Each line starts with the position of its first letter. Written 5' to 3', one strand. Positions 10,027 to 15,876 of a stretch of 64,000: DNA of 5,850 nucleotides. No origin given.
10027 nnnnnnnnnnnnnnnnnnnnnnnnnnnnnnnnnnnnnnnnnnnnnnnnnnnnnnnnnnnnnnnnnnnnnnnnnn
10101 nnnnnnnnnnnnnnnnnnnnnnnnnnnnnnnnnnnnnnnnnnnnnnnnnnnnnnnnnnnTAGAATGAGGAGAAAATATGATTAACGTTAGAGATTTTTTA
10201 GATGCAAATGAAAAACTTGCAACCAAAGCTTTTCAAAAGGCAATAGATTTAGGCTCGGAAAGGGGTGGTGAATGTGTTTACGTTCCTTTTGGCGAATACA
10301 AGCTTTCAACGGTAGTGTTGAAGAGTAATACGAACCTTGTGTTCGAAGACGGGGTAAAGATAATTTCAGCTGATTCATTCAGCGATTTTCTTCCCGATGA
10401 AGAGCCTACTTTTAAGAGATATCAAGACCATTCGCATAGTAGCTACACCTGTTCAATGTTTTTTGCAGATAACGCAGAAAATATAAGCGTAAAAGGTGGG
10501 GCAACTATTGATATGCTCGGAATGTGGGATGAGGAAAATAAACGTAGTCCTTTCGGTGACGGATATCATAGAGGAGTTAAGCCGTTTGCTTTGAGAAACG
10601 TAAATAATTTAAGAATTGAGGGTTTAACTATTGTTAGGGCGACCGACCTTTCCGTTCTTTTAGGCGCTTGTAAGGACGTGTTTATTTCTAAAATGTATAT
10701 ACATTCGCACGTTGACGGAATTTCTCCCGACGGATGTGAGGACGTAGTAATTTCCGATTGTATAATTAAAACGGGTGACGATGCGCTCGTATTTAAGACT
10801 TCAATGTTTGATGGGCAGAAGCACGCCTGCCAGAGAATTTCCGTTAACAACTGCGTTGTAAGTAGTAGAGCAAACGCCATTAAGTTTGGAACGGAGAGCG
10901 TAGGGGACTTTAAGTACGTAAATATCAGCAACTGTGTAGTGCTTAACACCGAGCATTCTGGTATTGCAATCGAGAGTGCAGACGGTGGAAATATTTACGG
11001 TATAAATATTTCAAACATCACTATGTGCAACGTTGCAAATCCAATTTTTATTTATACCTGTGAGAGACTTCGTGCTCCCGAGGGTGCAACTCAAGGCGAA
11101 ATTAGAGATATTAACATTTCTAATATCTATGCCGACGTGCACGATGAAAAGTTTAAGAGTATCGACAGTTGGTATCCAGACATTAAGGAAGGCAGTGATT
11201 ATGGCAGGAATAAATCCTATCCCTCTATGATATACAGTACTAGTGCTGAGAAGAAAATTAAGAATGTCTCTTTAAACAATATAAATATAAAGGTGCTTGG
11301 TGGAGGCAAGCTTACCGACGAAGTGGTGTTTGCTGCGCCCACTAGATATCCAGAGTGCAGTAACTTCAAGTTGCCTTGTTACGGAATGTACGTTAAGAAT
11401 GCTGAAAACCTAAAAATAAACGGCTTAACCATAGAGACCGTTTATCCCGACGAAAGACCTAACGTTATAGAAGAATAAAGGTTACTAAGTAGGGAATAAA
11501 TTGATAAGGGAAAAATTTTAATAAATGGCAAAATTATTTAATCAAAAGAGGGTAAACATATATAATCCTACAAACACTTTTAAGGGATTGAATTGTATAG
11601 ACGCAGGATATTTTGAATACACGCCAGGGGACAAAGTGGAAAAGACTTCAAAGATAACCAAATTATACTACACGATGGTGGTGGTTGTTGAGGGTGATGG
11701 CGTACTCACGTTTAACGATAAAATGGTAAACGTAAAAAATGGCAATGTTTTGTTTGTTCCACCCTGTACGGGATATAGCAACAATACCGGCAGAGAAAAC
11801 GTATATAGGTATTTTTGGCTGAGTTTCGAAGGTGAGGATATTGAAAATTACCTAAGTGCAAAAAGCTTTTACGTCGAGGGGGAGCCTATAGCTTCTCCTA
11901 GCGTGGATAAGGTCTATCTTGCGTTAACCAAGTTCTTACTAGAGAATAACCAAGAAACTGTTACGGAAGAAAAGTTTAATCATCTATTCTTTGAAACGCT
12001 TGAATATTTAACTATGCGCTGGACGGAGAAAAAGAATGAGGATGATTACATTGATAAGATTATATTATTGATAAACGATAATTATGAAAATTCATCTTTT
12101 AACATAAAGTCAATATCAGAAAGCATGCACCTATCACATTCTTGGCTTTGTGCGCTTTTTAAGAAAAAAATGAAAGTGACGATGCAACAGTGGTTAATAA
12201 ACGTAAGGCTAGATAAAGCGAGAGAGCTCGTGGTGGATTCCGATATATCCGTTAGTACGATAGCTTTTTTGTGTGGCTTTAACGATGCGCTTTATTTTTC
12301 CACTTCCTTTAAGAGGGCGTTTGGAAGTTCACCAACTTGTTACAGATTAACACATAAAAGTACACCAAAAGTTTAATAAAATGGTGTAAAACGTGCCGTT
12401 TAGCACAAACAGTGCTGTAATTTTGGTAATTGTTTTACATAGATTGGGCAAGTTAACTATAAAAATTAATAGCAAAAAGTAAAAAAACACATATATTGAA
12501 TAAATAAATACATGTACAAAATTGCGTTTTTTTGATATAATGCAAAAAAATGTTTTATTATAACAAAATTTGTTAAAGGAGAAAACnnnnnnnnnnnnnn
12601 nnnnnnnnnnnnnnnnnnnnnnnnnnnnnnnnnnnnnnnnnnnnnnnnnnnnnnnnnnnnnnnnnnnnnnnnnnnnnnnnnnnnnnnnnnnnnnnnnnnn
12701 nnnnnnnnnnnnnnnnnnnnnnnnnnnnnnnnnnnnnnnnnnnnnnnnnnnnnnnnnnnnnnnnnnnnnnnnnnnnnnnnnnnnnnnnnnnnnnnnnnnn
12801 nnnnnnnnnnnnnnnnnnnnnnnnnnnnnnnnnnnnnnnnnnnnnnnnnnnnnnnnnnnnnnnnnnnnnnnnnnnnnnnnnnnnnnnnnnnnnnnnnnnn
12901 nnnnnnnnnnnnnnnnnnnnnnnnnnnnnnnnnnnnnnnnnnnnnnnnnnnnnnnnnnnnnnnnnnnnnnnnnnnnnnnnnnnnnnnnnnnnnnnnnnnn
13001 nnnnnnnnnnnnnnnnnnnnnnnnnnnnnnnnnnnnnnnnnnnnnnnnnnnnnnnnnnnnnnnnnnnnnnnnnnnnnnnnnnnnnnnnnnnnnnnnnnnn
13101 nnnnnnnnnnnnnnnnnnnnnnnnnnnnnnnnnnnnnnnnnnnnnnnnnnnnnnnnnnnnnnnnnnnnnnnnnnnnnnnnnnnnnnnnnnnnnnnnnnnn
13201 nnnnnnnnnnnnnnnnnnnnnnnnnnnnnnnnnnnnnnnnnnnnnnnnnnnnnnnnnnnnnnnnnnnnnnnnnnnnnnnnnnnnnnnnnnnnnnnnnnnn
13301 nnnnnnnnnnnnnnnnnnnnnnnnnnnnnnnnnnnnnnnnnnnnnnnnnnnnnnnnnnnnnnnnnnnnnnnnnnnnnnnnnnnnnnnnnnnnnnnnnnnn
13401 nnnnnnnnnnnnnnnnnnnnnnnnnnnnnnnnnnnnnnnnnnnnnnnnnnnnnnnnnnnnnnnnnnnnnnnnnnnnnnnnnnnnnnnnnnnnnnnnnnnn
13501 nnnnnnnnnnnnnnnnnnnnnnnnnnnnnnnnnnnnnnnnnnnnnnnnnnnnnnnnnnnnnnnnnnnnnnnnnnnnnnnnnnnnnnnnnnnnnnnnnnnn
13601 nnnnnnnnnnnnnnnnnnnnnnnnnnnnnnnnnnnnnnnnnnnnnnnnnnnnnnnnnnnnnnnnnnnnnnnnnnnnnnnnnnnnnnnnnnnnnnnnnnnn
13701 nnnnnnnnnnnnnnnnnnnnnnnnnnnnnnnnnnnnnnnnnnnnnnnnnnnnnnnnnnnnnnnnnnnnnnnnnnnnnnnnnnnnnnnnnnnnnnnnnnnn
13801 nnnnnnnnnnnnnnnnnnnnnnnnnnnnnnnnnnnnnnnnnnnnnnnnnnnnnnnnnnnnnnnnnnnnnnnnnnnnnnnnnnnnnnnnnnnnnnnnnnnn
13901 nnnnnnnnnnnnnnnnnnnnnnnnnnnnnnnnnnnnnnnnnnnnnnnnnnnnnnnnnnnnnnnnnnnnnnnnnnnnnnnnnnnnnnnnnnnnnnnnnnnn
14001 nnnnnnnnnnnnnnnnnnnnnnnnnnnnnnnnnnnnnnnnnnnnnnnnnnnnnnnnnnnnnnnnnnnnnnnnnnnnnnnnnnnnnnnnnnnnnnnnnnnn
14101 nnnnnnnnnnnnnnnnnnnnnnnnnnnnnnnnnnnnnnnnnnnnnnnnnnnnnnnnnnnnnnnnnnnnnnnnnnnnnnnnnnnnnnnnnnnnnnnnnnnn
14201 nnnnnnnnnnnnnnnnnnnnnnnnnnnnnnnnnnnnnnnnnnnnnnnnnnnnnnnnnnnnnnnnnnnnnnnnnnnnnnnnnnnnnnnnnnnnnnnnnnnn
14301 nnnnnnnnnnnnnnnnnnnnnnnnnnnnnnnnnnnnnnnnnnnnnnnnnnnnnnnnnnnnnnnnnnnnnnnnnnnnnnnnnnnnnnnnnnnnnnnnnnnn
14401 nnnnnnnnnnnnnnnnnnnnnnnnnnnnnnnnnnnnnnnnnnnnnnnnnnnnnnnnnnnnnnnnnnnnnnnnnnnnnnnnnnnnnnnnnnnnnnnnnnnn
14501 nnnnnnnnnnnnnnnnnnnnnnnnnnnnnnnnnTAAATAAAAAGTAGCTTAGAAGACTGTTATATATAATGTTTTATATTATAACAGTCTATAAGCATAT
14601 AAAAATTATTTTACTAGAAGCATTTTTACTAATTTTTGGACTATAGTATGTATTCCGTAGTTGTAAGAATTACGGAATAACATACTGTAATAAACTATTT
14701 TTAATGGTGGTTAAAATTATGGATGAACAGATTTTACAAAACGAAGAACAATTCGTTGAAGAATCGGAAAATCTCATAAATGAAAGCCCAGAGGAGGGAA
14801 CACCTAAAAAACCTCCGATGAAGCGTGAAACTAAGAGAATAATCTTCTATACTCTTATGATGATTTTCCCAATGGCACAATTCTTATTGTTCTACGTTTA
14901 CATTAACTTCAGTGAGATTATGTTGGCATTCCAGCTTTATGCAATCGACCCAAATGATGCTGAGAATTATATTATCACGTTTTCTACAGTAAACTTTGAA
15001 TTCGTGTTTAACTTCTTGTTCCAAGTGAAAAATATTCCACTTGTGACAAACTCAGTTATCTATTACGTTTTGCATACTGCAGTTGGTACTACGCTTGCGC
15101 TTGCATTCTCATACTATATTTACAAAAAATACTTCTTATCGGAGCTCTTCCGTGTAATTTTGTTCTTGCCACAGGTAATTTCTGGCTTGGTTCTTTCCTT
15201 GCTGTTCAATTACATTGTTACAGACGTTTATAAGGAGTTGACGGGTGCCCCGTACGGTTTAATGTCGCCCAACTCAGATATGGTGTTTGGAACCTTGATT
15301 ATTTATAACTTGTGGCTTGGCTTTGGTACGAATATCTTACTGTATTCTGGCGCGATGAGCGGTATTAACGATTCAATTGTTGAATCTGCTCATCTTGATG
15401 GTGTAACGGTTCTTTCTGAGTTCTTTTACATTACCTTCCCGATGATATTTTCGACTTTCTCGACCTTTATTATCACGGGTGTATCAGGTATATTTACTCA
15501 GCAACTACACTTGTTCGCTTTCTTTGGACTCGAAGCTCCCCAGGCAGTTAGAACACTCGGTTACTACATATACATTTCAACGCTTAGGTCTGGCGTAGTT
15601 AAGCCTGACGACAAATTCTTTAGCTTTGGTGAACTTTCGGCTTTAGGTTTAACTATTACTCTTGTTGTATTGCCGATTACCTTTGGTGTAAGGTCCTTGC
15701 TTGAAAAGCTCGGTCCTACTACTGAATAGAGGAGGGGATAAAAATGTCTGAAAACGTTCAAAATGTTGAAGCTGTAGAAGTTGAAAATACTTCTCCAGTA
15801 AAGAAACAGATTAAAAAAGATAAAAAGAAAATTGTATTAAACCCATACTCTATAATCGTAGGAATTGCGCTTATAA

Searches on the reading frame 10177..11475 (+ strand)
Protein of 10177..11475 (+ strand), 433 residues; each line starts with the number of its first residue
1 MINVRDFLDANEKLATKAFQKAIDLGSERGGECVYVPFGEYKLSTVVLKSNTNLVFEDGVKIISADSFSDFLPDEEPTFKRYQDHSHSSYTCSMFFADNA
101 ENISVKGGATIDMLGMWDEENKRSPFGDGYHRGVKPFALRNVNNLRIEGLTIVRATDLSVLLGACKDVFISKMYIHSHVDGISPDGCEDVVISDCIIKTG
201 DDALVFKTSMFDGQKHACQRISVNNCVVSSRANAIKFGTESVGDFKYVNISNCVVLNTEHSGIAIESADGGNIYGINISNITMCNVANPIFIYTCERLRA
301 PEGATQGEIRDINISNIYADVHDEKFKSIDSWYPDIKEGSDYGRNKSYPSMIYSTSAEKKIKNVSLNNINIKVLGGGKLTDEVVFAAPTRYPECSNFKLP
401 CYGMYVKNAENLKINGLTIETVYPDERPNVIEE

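Call 28: search_protein_families(library=pfam, proteins=[window:10177-11475:+], max_evalue=0.00001)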
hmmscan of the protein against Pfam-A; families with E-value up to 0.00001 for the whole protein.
window:10177-11475:+ (433 aa): 2 families
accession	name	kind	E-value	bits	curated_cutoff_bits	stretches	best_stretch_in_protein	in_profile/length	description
PF00295.23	Glyco_hydro_28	-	5.1e-15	55.8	22.9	1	85-324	43-283/324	Glycosyl hydrolases family 28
PF12708.12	Pect-lyase_RHGA_epim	-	1.4e-07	32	27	1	2-254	2-209/213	Rhamnogalacturonase A/epimerase, pectate lyase-like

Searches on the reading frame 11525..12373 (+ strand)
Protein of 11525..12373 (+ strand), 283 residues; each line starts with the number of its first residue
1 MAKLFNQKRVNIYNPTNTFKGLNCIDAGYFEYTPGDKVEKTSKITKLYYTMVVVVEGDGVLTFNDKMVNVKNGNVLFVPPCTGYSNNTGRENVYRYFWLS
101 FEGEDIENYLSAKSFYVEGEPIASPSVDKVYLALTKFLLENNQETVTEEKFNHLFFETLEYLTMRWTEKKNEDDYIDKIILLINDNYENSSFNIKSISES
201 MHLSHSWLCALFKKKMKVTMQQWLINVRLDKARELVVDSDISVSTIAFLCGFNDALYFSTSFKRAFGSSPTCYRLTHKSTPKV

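Call 29: search_protein_families(library=pfam, proteins=[window:11525-12373:+], max_evalue=0.00001)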
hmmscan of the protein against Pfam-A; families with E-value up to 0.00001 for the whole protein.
window:11525-12373:+ (283 aa): 3 families
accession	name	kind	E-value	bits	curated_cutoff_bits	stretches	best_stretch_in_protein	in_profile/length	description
PF12833.13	HTH_18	-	3.3e-19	69.4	33.6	1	198-274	2-78/80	Helix-turn-helix domain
PF00165.29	HTH_AraC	-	4.9e-13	49.3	26.6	1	239-274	7-41/42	Bacterial regulatory helix-turn-helix proteins, AraC family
PF02311.25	AraC_binding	-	1.3e-08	35.1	21.1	1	48-116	23-91/135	AraC-like ligand binding domain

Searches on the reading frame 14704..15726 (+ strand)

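Call 29: search_protein_families(library=pfam, proteins=[window:14704-15726:+], max_evalue=0.00001)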
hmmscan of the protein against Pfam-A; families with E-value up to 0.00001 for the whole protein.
window:14704-15726:+ (341 aa): 1 family
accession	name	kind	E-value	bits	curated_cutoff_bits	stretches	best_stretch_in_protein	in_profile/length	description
PF00528.27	BPD_transp_1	-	7.6e-08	32.7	26.4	1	132-336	5-178/184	Binding-protein-dependent transport system inner membrane component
